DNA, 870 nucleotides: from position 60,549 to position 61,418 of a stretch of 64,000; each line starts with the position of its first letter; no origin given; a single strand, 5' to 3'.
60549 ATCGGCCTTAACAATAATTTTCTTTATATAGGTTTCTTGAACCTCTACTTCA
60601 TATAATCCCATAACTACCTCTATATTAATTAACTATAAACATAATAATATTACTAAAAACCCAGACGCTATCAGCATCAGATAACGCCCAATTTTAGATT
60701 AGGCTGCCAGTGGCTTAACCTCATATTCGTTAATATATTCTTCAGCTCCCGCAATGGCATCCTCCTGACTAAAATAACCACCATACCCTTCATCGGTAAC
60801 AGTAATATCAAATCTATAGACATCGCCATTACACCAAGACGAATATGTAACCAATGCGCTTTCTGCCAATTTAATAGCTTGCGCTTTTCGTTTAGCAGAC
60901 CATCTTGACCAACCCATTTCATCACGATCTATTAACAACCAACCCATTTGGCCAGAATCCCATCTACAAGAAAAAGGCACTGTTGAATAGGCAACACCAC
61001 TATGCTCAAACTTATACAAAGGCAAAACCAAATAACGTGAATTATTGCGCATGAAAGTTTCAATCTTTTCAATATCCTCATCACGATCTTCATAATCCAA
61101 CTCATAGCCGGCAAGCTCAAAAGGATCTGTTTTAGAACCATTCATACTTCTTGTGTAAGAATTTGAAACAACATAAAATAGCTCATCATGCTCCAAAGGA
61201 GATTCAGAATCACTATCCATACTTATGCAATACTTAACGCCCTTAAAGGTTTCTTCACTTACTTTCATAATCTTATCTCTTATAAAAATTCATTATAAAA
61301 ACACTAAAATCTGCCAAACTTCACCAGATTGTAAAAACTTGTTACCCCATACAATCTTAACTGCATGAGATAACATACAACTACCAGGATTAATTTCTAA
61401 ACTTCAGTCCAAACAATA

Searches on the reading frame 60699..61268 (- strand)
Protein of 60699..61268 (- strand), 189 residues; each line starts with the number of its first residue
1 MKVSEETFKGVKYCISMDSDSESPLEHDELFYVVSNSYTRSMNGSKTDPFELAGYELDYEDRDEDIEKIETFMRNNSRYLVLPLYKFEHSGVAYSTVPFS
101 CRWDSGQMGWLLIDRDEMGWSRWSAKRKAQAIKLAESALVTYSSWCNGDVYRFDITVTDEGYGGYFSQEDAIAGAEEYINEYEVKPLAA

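Call 17: search_protein_families(library=pfam, proteins=[window:60699-61268:-], max_evalue=0.01)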
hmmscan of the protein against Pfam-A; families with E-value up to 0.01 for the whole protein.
window:60699-61268:- (189 aa): 0 families

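Call 38: search_protein_families(library=phrogs, proteins=[window:60699-61268:-], max_evalue=0.01)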
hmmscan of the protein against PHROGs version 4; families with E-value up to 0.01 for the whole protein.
window:60699-61268:- (189 aa): 1 family
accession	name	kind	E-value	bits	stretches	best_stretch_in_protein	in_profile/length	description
phrog_6186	-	unknown function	1.5e-14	55.5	1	45-180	60-199/220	-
